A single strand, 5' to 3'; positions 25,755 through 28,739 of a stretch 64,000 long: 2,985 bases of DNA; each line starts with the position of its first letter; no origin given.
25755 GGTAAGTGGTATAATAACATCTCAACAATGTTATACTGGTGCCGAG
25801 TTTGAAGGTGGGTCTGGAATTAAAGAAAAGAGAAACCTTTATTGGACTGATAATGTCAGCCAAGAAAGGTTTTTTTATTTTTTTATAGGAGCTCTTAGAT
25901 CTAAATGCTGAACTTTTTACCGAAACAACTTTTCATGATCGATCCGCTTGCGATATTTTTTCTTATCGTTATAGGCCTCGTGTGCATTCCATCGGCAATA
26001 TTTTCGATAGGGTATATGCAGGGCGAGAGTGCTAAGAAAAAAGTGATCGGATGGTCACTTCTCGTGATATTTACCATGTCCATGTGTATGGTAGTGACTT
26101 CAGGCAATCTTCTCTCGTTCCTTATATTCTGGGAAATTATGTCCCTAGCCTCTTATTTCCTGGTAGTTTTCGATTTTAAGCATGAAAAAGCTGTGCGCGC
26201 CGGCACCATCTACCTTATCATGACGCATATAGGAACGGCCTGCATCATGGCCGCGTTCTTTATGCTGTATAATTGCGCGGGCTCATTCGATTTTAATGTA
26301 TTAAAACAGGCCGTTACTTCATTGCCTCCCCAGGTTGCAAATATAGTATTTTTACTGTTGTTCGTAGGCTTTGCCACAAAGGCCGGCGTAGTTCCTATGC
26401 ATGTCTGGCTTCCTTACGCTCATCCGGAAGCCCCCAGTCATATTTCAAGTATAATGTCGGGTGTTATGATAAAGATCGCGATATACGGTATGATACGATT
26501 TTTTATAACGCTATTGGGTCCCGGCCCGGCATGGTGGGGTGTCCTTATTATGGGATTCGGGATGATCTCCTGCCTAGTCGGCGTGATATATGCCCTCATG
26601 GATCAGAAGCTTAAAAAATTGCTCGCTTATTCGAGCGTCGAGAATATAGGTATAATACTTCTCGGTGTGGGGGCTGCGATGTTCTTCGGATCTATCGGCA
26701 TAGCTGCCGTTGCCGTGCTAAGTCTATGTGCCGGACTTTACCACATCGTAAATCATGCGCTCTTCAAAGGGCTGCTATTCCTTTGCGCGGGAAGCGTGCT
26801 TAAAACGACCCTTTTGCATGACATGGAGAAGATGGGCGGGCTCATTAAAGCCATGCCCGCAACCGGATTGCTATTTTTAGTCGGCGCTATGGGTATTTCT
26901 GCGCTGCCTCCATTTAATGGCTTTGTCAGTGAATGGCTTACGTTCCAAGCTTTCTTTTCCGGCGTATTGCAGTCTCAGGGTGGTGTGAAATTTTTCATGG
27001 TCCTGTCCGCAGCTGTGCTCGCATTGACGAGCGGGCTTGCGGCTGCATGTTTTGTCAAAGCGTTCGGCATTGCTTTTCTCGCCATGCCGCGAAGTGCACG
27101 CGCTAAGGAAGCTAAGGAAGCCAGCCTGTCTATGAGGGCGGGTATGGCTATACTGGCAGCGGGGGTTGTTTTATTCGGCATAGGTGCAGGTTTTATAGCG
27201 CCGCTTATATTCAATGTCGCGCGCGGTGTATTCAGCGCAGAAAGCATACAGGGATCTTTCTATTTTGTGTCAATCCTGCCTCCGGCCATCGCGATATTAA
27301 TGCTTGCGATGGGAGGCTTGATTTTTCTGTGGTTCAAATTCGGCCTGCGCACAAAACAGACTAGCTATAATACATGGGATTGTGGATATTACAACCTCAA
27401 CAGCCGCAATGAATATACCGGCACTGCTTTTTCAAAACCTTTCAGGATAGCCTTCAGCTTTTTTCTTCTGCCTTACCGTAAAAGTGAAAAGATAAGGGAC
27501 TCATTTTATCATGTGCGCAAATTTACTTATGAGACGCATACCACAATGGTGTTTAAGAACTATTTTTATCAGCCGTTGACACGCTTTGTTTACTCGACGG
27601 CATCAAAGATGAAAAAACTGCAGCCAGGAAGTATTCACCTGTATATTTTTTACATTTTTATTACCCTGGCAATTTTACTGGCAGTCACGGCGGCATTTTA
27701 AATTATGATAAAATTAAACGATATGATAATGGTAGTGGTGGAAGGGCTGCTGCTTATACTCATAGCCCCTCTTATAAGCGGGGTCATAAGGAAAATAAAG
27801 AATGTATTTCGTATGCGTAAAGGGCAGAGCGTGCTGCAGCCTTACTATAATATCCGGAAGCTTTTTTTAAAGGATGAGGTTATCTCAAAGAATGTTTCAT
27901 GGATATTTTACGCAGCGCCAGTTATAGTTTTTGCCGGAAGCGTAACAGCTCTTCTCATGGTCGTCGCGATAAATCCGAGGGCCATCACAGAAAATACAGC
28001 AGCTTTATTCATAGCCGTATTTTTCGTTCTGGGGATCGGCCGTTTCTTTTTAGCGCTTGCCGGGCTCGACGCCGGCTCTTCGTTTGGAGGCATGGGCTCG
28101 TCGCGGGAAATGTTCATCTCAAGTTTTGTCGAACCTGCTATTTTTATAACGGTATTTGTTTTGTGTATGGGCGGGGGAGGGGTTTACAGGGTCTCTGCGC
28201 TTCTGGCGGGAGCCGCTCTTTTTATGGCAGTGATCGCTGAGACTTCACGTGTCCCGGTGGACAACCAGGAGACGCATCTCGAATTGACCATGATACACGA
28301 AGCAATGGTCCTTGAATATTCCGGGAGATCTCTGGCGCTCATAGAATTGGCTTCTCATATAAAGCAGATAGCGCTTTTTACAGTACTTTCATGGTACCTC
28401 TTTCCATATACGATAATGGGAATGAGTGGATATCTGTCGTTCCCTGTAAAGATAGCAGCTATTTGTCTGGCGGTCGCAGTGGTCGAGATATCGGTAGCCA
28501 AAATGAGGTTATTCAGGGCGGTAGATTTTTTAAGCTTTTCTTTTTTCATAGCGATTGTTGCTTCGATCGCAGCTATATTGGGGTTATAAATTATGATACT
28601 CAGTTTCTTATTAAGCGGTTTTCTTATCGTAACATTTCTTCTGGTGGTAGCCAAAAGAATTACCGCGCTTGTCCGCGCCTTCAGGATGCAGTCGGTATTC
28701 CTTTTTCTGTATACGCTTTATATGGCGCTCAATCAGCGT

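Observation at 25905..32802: Six-gene Ehr-type (energy-converting hydrogenase-related) complex whose 'hydrogenase large subunit' has lost every NiFe ligand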

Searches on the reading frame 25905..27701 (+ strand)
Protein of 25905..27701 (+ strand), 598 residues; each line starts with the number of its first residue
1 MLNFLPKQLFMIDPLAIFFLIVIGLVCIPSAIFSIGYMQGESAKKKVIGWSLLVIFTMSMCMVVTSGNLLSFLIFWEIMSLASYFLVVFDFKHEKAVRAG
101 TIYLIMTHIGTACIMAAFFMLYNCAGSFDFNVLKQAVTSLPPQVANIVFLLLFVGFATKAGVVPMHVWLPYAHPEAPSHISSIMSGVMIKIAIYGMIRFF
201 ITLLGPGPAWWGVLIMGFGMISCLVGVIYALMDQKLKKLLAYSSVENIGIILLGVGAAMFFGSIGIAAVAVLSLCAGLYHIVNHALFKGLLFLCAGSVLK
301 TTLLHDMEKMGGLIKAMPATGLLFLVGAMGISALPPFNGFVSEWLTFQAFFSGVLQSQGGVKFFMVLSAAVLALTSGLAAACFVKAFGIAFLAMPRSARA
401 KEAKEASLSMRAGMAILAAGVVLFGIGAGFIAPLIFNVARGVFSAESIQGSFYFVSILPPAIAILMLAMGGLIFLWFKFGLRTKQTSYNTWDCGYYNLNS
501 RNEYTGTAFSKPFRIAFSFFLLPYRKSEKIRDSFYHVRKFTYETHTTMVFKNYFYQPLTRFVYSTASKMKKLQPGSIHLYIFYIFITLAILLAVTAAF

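Call 3: search_protein_families(library=pfam, proteins=[window:25905-27701:+])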
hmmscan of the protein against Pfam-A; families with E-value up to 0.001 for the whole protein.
window:25905-27701:+ (598 aa): 2 families
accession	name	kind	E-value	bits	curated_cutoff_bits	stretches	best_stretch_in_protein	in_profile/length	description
PF00361.26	Proton_antipo_M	-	5.3e-57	193.7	21.5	1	66-352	1-277/294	NADH:quinone oxidoreductase/Mrp antiporter, TM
PF00662.26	Proton_antipo_N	-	3.4e-06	27.3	24.5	1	10-42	13-45/51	NADH-Ubiquinone oxidoreductase (complex I), chain 5 N-terminus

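Call 4: search_protein_families(library=ncbifam, proteins=[window:25905-27701:+])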
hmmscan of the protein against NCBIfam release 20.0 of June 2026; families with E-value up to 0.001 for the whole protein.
window:25905-27701:+ (598 aa): 74 families (the best 25 are shown)
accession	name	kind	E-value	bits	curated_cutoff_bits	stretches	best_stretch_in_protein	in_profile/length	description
NF005086.0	PRK06521.1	equivalog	3.1e-188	627.4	667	1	9-596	75-668/669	hydrogenase 4 subunit B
NF006418.0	PRK08667.1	equivalog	2.6e-161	538.4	794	1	10-595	73-640/644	hydrogenase membrane subunit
NF005958.0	PRK08042.1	equivalog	2.4e-84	284.2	727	1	10-521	71-564/608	formate hydrogenlyase subunit 3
NF006240.0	PRK08376.1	subfamily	4.3e-80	270.1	662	1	9-431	85-495/521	putative monovalent cation/H+ antiporter subunit D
NF006419.0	PRK08668.1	equivalog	8.2e-68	229.6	617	1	9-593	65-610/613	NADH dehydrogenase subunit M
NF009310.0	PRK12668.1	equivalog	1.1e-60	206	564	1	8-493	62-488/584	Na(+)/H(+) antiporter subunit D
NF005046.0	PRK06459.1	equivalog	1.5e-60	205.4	460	1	13-596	45-585/587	hydrogenase 4 subunit B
NF009287.0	PRK12647.1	equivalog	5.1e-60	203.9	937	1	10-474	72-515/773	putative monovalent cation/H+ antiporter subunit A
TIGR00940.1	2a6301s01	subfamily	9.7e-58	196.1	920.45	1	11-486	72-551/793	monovalent cation:proton antiporter subunit A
NF009288.0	PRK12648.1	equivalog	1.4e-57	195.5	1104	1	10-482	72-526/954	monovalent cation/H+ antiporter subunit A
NF005097.0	PRK06525.1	equivalog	3.8e-57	194.1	430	1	10-418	72-465/480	hydrogenase 4 subunit D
NF005044.0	PRK06458.1-4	equivalog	6.3e-56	190.3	610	1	8-426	68-477/531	hydrogenase 4 subunit F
NF005141.0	PRK06590.1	equivalog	7.7e-56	190.3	556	1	10-596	77-610/615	NADH-quinone oxidoreductase subunit L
TIGR01972.1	NDH_I_M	subfamily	1.5e-54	185.4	263.8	1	12-429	76-469/486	NADH-quinone oxidoreductase subunit M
TIGR01974.1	NDH_I_L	subfamily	6.6e-54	183.9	407.5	1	10-595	78-629/630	NADH-quinone oxidoreductase subunit L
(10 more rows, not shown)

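Call 34: search_solved_structures(query=window:25905-27698:+, show_alignments=2, max_evalue=1e-20)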
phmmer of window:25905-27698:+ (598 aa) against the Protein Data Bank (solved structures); distinct sequences matched with E-value up to 1e-20: 53.
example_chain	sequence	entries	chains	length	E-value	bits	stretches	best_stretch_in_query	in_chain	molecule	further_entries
7z0s_C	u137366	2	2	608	1.6e-72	248.3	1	11-520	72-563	Formate hydrogenlyase subunit 3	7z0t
6cfw_H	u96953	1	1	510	2.9e-57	197.9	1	9-431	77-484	Monovalent cation/H+ antiporter subunit D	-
7qru_A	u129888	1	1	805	9.4e-47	163.3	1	11-458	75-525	Na+/H+ antiporter subunit A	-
6z16_A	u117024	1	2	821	5.5e-39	137.6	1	12-447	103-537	Multisubunit Na+/H+ antiporter, A subunit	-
6hum_F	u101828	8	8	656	4.5e-38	134.6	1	10-345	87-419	NADH dehydrogenase subunit 5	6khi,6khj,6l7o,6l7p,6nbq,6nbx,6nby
6u8y_X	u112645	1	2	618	1.5e-32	116.4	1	45-450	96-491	NADH dehydrogenase subunit M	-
7zm7_5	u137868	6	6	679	1.9e-29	106.1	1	10-399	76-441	NADH-ubiquinone oxidoreductase chain 5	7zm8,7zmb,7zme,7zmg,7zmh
7qru_D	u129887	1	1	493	1.2e-28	103.5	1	15-353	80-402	Na+/H+ antiporter subunit D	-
7d3u_D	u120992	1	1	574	4.2e-28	101.7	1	10-357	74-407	Monovalent Na+/H+ antiporter subunit D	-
4he8_L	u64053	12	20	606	4.4e-27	98.3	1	10-396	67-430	NADH-quinone oxidoreductase subunit 12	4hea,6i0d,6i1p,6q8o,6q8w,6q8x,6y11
7d3u_A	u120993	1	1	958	5.3e-27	98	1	11-382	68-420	Monovalent Na+/H+ antiporter subunit A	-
6u8y_H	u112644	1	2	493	1.5e-26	96.6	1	13-356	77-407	NADH dehydrogenase subunit N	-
7a23_a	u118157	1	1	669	2.8e-26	95.7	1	10-423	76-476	Nad5m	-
9grx_F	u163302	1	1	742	2.8e-26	95.6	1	10-342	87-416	NAD(P)H-quinone oxidoreductase subunit 5, chloroplastic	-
6tjv_D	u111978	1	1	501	2.9e-26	95.6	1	34-351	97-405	NADH dehydrogenase subunit 4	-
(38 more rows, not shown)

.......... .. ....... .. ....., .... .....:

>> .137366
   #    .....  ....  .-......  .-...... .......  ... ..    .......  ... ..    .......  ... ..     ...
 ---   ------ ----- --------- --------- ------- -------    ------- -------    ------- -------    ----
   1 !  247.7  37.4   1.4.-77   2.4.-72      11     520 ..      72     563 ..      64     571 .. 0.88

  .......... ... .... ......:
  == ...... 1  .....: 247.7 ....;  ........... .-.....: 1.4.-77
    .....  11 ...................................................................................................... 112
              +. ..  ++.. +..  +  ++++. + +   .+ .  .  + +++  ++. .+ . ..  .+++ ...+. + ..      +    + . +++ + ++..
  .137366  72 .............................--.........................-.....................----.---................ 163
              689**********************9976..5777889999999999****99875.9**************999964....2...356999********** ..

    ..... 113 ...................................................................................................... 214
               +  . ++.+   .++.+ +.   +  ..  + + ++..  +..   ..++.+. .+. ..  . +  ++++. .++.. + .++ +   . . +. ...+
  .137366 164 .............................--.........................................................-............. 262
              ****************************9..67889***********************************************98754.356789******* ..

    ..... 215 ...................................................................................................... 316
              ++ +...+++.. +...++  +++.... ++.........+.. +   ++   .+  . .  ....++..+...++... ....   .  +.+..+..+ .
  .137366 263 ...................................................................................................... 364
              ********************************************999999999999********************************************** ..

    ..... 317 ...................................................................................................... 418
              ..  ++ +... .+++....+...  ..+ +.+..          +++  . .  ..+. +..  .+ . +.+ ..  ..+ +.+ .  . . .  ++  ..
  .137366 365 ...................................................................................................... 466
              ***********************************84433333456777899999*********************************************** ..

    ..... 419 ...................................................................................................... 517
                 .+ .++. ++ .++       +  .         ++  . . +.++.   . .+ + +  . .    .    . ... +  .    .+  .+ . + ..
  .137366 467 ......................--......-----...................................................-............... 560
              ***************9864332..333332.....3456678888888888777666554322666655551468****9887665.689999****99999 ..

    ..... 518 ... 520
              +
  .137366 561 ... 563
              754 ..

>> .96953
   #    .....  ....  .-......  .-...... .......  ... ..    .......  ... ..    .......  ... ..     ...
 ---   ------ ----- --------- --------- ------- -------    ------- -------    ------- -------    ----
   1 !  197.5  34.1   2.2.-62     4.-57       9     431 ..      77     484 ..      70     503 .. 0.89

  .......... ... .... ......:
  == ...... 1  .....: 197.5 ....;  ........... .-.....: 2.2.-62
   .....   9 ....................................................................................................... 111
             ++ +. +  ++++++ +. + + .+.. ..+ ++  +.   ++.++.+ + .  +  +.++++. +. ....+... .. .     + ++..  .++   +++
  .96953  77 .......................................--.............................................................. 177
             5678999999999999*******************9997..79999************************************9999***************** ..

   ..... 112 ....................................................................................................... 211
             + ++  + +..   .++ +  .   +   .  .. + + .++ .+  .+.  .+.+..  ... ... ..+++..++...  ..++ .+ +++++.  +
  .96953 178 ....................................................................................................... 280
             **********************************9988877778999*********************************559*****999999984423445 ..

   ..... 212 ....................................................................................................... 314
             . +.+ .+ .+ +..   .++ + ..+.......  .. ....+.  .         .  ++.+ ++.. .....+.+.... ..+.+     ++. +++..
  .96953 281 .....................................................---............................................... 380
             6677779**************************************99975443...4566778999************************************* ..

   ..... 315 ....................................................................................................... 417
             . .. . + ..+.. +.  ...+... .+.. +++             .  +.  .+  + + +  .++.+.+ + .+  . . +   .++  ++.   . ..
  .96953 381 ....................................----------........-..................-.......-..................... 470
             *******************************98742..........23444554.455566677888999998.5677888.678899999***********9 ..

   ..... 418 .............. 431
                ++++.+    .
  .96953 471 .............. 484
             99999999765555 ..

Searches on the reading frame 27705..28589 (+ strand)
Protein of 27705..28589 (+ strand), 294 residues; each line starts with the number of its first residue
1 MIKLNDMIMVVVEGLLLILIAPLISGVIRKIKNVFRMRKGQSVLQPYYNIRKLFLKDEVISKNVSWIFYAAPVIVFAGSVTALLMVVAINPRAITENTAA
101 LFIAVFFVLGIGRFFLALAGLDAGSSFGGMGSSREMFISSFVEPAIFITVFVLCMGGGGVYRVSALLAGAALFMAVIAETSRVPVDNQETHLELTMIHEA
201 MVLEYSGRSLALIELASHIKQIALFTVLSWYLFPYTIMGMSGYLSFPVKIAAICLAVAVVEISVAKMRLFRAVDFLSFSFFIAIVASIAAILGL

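Call 3: search_protein_families(library=pfam, proteins=[window:27705-28589:+])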
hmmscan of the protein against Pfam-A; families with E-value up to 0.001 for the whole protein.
window:27705-28589:+ (294 aa): 1 family
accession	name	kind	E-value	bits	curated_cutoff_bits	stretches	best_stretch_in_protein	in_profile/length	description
PF00146.26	NADHdh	-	3.3e-29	102.6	27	1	12-288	6-294/298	NADH dehydrogenase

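Call 4: search_protein_families(library=ncbifam, proteins=[window:27705-28589:+])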
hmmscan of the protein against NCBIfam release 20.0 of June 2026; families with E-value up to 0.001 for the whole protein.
window:27705-28589:+ (294 aa): 2 families
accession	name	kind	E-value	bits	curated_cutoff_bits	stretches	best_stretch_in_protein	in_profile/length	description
NF004741.0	PRK06076.1-2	equivalog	5.6e-10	38.9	305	1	8-284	23-321/337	NADH-quinone oxidoreductase subunit NuoH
NF004742.0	PRK06076.1-3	equivalog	2.8e-08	33.3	531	1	36-155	54-180/356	NADH-quinone oxidoreductase subunit NuoH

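Call 30: search_solved_structures(query=window:27705-28586:+, show_alignments=2)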
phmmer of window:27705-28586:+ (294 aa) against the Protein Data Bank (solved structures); distinct sequences matched with E-value up to 0.001: 2.
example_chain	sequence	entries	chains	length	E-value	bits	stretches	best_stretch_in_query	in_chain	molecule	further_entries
7z0s_D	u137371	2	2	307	4.3e-20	75.8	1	9-289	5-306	Formate hydrogenlyase subunit 4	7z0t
6cfw_M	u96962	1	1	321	2.4e-18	70.1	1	15-288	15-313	Mbh13 NADH dehydrogenase subunit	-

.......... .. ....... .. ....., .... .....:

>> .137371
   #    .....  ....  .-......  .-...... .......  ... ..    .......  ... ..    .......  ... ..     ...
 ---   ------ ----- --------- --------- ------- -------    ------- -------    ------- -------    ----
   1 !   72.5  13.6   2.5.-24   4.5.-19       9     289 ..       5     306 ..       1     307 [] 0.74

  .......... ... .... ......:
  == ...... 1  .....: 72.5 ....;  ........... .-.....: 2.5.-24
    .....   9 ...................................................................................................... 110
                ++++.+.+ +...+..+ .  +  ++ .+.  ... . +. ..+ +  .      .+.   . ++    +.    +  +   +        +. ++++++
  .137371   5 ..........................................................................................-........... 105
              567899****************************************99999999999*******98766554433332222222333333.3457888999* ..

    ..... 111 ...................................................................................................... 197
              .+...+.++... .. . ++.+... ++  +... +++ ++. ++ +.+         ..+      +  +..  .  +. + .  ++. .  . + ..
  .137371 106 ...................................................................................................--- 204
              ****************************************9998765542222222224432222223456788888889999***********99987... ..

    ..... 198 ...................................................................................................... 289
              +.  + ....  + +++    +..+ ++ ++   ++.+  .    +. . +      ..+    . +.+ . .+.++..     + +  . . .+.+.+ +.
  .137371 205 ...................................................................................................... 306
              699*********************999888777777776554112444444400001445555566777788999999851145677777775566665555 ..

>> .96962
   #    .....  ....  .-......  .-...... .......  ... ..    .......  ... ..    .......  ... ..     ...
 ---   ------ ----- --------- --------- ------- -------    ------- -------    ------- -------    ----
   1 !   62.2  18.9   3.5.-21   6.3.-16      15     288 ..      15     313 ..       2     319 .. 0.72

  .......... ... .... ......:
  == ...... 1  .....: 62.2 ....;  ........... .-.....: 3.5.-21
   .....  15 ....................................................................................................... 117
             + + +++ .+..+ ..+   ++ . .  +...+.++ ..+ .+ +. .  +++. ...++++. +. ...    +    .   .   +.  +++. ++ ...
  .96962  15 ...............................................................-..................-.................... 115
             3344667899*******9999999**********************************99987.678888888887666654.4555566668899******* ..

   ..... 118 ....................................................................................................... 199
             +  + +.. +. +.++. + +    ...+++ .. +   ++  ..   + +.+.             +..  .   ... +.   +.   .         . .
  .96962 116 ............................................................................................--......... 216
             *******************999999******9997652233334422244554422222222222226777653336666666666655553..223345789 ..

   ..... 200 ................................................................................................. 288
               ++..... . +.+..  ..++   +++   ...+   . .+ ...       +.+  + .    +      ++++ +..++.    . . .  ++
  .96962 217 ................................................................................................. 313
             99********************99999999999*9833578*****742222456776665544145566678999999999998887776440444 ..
